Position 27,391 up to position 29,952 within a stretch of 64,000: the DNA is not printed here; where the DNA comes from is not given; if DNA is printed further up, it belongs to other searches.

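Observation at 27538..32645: Head-to-head pair of monomeric NADP-isocitrate dehydrogenases from two different subtypes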

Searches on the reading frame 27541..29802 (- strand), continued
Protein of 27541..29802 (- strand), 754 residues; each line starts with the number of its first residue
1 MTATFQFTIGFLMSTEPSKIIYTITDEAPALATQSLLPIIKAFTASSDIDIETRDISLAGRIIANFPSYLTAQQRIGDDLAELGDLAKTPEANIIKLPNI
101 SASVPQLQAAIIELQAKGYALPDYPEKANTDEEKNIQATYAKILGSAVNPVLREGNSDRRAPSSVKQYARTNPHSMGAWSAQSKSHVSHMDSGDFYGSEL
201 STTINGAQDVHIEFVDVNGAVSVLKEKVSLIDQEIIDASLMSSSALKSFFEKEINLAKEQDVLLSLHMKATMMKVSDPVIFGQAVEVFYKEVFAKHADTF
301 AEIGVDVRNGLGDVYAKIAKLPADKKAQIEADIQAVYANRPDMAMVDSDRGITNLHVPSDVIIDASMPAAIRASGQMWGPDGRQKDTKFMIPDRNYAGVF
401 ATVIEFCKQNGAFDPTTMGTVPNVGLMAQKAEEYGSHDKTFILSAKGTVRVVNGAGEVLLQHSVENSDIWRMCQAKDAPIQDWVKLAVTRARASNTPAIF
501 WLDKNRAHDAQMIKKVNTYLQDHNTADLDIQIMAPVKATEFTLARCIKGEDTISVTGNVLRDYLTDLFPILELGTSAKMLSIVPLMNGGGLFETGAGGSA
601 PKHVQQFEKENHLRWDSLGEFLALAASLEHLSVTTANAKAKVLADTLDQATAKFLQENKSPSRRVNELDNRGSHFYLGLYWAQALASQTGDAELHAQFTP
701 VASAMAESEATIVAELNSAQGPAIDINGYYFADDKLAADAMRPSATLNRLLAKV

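Call 33: search_protein_representatives(alignment_id=A1)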
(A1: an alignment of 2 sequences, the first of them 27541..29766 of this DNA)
Query: 2 sequences, 744 profile positions. Proteins with E-value up to 0.001 (for the whole library): 7253; up to 1e-10: 4780; up to 1e-30: 1609. The best 150 are listed.
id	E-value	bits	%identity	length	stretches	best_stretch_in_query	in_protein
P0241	0.0e+00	1306.0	-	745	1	1-742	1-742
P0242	0.0e+00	1221.8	-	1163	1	6-740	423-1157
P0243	0.0e+00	1060.6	-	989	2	4-742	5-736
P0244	0.0e+00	1023.2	-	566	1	1-566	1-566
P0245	4.9e-266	901.4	-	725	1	6-741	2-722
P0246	5.4e-248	841.8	-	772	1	6-740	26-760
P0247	6.0e-247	838.3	-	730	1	7-740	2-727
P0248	1.3e-243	827.3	-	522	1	227-742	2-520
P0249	9.6e-240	814.5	-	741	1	7-740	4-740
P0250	3.0e-235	799.6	-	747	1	1-741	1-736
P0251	4.4e-232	789.2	-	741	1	5-740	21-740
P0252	5.4e-226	769.0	-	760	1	3-740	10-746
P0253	1.0e-221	754.9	-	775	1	7-740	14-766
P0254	1.3e-215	734.6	-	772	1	4-739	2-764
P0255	2.6e-207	707.2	-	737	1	7-739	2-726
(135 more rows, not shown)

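Call 57: find_encoding_contigs(protein=P0225, flank=7000, max_places=1)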
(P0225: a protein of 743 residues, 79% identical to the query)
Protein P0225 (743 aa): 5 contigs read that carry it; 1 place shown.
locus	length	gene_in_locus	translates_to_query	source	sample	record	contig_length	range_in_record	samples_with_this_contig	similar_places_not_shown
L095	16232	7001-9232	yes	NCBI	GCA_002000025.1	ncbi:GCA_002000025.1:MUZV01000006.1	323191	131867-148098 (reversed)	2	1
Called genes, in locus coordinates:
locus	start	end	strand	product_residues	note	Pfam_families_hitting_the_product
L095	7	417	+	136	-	PF16108:DUF4826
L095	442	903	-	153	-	PF13673:Acetyltransf_10 (weak)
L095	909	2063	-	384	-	PF08007:JmjC_2, PF20514:WHD_ROXA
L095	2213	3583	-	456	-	PF00206:Lyase_1, PF08328:ASL_C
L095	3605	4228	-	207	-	PF04356:DUF489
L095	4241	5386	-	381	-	PF02540:NAD_synthase, PF02568:ThiI (weak), PF03054:tRNA_Me_trans, PF20259:tRNA_Me_trans_M, PF20258:tRNA_Me_trans_C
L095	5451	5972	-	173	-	PF00293:NUDIX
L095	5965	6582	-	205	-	PF00849:PseudoU_synth_2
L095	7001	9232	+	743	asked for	PF03971:IDH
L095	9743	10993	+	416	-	PF00180:Iso_dh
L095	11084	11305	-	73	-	PF00313:CSD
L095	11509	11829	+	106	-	PF02617:ClpS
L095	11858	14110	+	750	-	PF02861:Clp_N, PF00158:Sigma54_activat (faint), PF00004:AAA, PF17871:AAA_lid_9, PF00004:AAA, PF07724:AAA_2, PF07728:AAA_5, PF10431:ClpB_D2-small, +7 more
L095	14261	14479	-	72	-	PF01176:eIF-1a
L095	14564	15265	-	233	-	PF04376:ATE_N, PF04377:ATE_C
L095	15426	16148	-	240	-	PF03588:Leu_Phe_trans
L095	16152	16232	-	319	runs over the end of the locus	PF00890:FAD_binding_2 (faint), PF07992:Pyr_redox_2, PF13738:Pyr_redox_3, PF00070:Pyr_redox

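Call 58: find_encoding_contigs(protein=P0204, flank=7000, max_places=1)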
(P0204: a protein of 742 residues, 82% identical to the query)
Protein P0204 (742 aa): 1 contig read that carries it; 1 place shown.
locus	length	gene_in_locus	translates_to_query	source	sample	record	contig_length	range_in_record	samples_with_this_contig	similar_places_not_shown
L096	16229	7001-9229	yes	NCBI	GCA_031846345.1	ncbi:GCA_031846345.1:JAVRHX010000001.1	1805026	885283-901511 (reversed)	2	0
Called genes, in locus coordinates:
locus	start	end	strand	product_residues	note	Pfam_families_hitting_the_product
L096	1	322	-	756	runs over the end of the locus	PF02861:Clp_N, PF00158:Sigma54_activat (faint), PF00004:AAA, PF17871:AAA_lid_9, PF00004:AAA, PF07724:AAA_2, PF07728:AAA_5, PF10431:ClpB_D2-small, +6 more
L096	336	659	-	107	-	PF02617:ClpS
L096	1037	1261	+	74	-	PF00313:CSD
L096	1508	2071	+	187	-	PF00849:PseudoU_synth_2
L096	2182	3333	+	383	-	PF02540:NAD_synthase (weak), PF03054:tRNA_Me_trans, PF20259:tRNA_Me_trans_M, PF20258:tRNA_Me_trans_C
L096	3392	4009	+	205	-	PF04356:DUF489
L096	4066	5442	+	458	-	PF00206:Lyase_1, PF08328:ASL_C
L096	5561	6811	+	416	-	PF00211:Guanylate_cyc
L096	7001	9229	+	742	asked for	PF03971:IDH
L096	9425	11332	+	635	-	PF20091:Abhydrolase_10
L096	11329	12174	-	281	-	PF00793:DAHP_synth_1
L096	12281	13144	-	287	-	PF13489:Methyltransf_23 (faint), PF17827:PrmC_N, PF08242:Methyltransf_12 (faint), PF05175:MTS, PF06325:PrmA (weak), PF13847:Methyltransf_31, PF13649:Methyltransf_25 (weak)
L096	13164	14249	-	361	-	PF03462:PCRF, PF00472:RF-1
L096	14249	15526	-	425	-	PF05201:GlutR_N, PF01488:Shikimate_DH, PF00745:GlutR_dimer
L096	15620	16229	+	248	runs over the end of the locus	PF03550:LolB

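Call 64: find_homologous_proteins(query=L095:9743-10990:+)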
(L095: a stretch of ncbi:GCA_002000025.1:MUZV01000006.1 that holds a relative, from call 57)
Query L095:9743-10990:+ (416 aa): 8000 proteins with E <= 0.001 among 8000 candidates; the best 120 are listed.
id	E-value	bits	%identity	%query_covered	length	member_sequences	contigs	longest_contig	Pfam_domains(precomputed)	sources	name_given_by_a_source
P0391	4.1e-269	911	96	100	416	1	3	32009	PF00180.26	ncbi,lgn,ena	-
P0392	8.9e-269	909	95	100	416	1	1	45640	PF00180.26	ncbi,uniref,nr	ncbi:NADP-dependent isocitrate dehydrogenase [Colwellia sp. MB02u-6]|uniref:NADP-dependent isocitrat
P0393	1.5e-268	909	96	100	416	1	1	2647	PF00180.26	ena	-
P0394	5.0e-268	907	95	100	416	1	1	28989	PF00180.26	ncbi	-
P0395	4.9e-267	904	95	100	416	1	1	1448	PF00180.26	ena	-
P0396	9.6e-267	903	95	100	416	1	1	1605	PF00180.26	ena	-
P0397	3.3e-265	898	94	100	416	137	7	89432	PF00180.26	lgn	-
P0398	1.5e-264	895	94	100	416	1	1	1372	PF00180.26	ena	-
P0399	1.6e-255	866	90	100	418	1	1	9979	PF00180.26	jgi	jgi:isocitrate dehydrogenase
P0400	7.3e-254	860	91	100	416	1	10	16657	PF00180.26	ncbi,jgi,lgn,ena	ncbi:MAG: isocitrate dehydrogenase [Alteromonadaceae bacterium]|jgi:isocitrate dehydrogenase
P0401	1.0e-253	860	91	100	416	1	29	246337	PF00180.26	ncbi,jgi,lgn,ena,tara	ncbi:MAG: NADP-dependent isocitrate dehydrogenase [Alteromonadaceae bacterium]|jgi:isocitrate dehydr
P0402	1.2e-253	860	90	100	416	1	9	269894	PF00180.26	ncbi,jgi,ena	jgi:isocitrate dehydrogenase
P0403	1.4e-253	859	91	100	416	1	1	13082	PF00180.26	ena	-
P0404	1.5e-253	859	89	100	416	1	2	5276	PF00180.26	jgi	-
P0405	2.0e-253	859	90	100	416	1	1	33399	PF00180.26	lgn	-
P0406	2.5e-253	859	90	100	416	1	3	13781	PF00180.26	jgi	jgi:isocitrate dehydrogenase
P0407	3.5e-253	858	89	100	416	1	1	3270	PF00180.26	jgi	jgi:isocitrate dehydrogenase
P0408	3.5e-253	858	89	100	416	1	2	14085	PF00180.26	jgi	jgi:isocitrate dehydrogenase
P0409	4.6e-253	858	89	100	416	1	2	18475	PF00180.26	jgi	-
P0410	5.0e-253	858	90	100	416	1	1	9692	PF00180.26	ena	-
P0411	6.1e-253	857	90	100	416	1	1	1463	PF00180.26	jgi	jgi:isocitrate dehydrogenase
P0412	7.3e-253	857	89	100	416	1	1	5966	PF00180.26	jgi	-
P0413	8.0e-253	857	89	100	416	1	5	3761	PF00180.26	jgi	jgi:isocitrate dehydrogenase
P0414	1.0e-252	857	89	100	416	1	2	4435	PF00180.26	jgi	-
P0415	1.0e-252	857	89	100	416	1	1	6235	PF00180.26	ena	-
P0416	1.1e-252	856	89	100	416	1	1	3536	PF00180.26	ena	-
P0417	1.1e-252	856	89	100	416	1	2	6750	PF00180.26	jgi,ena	jgi:isocitrate dehydrogenase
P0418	1.3e-252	856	90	100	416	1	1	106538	PF00180.26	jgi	jgi:isocitrate dehydrogenase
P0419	1.3e-252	856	89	100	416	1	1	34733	PF00180.26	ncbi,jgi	jgi:isocitrate dehydrogenase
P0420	1.4e-252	856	90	100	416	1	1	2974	PF00180.26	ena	-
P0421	1.5e-252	856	89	100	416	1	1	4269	PF00180.26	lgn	-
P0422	1.5e-252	856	89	100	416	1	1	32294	PF00180.26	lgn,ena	-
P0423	1.6e-252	856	89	100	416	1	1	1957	PF00180.26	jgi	-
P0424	1.7e-252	856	89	100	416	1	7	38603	PF00180.26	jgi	-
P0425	2.0e-252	856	89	100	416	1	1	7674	PF00180.26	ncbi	-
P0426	2.0e-252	856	89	100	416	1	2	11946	PF00180.26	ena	-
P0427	2.0e-252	856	89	100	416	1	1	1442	PF00180.26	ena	-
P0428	2.2e-252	855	89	100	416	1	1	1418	PF00180.26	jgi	jgi:isocitrate dehydrogenase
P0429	2.6e-252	855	90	100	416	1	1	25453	PF00180.26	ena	-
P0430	2.8e-252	855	89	100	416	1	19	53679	PF00180.26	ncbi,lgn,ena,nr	ncbi:MAG: NADP-dependent isocitrate dehydrogenase [Alteromonadaceae bacterium]|nr:NADP-dependent iso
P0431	3.4e-252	855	90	100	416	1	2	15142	PF00180.26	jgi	jgi:isocitrate dehydrogenase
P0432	4.1e-252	855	89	100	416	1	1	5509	PF00180.26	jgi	jgi:isocitrate dehydrogenase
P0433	4.2e-252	855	89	100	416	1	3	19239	PF00180.26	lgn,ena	-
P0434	6.0e-252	854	89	100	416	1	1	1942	PF00180.26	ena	-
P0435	7.0e-252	854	89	100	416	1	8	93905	PF00180.26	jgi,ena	-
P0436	7.8e-252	854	89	100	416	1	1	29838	PF00180.26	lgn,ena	-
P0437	9.5e-252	853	90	100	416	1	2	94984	PF00180.26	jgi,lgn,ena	-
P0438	9.7e-252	853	88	100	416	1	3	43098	PF00180.26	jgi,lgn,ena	-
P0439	1.1e-251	853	89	100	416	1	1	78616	PF00180.26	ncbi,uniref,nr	ncbi:NADP-dependent isocitrate dehydrogenase [Candidatus Colwellia aromaticivorans]|uniref:NADP-depe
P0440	1.1e-251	853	89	100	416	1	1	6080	PF00180.26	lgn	-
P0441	1.1e-251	853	89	100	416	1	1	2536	PF00180.26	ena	-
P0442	1.2e-251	853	90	100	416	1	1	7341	PF00180.26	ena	-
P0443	1.3e-251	853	89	100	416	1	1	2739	PF00180.26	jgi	jgi:isocitrate dehydrogenase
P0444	1.4e-251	853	88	100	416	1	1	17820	PF00180.26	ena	-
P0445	1.4e-251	853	89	100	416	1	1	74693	PF00180.26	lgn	-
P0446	1.4e-251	853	89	100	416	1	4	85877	PF00180.26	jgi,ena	jgi:isocitrate dehydrogenase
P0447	1.5e-251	853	89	100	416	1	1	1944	PF00180.26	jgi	jgi:isocitrate dehydrogenase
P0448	2.0e-251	852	89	100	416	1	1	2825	PF00180.26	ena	-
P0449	2.2e-251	852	90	100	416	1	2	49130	PF00180.26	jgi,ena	-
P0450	2.2e-251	852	89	100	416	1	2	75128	PF00180.26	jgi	-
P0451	2.5e-251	852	89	100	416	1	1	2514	PF00180.26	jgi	-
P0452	2.7e-251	852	89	100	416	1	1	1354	PF00180.26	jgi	-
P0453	2.7e-251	852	89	100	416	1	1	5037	PF00180.26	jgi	jgi:isocitrate dehydrogenase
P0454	3.0e-251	852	89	100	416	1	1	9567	PF00180.26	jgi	jgi:isocitrate dehydrogenase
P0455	3.3e-251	852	88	100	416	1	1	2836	PF00180.26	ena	-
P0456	3.5e-251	851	88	100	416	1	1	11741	PF00180.26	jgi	-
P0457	3.6e-251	851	89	100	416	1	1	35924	PF00180.26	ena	-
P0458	3.8e-251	851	88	100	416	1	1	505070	PF00180.26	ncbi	ncbi:NADP-dependent isocitrate dehydrogenase [Colwelliaceae bacterium 6471]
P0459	3.9e-251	851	88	100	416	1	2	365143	PF00180.26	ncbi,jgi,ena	-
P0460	3.9e-251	851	89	100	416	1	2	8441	PF00180.26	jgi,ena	-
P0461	3.9e-251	851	89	100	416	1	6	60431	PF00180.26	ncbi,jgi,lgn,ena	ncbi:MAG: NADP-dependent isocitrate dehydrogenase [Alteromonadaceae bacterium]|jgi:isocitrate dehydr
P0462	4.0e-251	851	89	100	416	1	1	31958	PF00180.26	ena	-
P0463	4.1e-251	851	89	100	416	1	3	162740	PF00180.26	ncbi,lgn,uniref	ncbi:NADP-dependent isocitrate dehydrogenase [Colwellia sp. KU-HH00111]|uniref:NADP-dependent isocit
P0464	4.2e-251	851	88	100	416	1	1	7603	PF00180.26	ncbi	-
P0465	4.3e-251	851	88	100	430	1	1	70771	PF00180.26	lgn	-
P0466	4.4e-251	851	89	100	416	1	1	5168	PF00180.26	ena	-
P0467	4.4e-251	851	88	100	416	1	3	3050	PF00180.26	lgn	-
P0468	4.6e-251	851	89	100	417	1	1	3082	PF00180.26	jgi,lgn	jgi:isocitrate dehydrogenase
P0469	4.7e-251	851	89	100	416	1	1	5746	PF00180.26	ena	-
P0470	5.2e-251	851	88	100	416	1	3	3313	PF00180.26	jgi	-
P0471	5.2e-251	851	88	100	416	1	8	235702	PF00180.26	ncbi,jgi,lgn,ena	-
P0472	5.3e-251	851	88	100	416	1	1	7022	PF00180.26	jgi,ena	jgi:isocitrate dehydrogenase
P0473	5.3e-251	851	89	100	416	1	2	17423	PF00180.26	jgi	jgi:isocitrate dehydrogenase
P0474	5.3e-251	851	88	100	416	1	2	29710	PF00180.26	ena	-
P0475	5.3e-251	851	89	100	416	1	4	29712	PF00180.26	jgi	-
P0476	5.3e-251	851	89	100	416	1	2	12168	PF00180.26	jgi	-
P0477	5.5e-251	851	89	100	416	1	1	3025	PF00180.26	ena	-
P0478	5.6e-251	851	89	100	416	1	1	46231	PF00180.26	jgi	jgi:isocitrate dehydrogenase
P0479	5.6e-251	851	89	100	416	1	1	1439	PF00180.26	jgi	jgi:isocitrate dehydrogenase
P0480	6.6e-251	851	89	100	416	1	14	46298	PF00180.26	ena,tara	tara:strand:- start:456 stop:1706 length:1251 start_codon:yes stop_codon:yes gene_type:complete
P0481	7.2e-251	850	88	100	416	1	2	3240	PF00180.26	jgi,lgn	-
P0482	7.3e-251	850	89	100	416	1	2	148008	PF00180.26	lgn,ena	-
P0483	7.6e-251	850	89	100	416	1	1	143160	PF00180.26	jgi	jgi:isocitrate dehydrogenase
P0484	8.4e-251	850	89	100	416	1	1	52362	PF00180.26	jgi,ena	jgi:isocitrate dehydrogenase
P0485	9.0e-251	850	89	100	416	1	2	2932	PF00180.26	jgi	-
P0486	9.4e-251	850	89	100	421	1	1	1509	PF00180.26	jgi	-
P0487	9.5e-251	850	88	100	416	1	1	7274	PF00180.26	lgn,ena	-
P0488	9.5e-251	850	89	100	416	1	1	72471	PF00180.26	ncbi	-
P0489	9.9e-251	850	88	100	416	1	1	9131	PF00180.26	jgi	-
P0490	1.1e-250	850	88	100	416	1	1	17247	PF00180.26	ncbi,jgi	-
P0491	1.1e-250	850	89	100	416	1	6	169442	PF00180.26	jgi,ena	-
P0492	1.3e-250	850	88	100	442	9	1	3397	PF00180.26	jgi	-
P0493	1.3e-250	850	88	100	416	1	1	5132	PF00180.26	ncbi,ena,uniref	ncbi:NADP-dependent isocitrate dehydrogenase [uncultured Pseudoalteromonas sp.]|uniref:NADP-dependen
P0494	1.3e-250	850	88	100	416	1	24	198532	PF00180.26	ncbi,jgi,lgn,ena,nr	ncbi:MAG TPA: NADP-dependent isocitrate dehydrogenase [Colwellia sp.]|nr:NADP-dependent isocitrate d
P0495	1.4e-250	850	88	100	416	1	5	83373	PF00180.26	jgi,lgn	-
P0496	1.4e-250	850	88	100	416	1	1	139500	PF00180.26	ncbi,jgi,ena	-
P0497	1.6e-250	849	88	100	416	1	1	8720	PF00180.26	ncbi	-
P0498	1.7e-250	849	88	100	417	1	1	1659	PF00180.26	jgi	jgi:isocitrate dehydrogenase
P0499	1.7e-250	849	88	100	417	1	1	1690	PF00180.26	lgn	-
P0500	1.8e-250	849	88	100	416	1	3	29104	PF00180.26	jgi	-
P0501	2.4e-250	849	88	100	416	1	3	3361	PF00180.26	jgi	-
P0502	2.5e-250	849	89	100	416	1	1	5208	PF00180.26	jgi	jgi:isocitrate dehydrogenase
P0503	3.3e-250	848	88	100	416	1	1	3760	PF00180.26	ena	-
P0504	3.3e-250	848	88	100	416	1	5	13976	PF00180.26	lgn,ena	-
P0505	3.5e-250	848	88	100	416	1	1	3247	PF00180.26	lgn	-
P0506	3.8e-250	848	88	100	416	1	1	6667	PF00180.26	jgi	jgi:isocitrate dehydrogenase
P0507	4.1e-250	848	88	100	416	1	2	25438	PF00180.26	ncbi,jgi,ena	-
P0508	4.2e-250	848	89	100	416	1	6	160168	PF00180.26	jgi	-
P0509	4.6e-250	848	88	100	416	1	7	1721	PF00180.26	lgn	-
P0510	4.6e-250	848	88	100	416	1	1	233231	PF00180.26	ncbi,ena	-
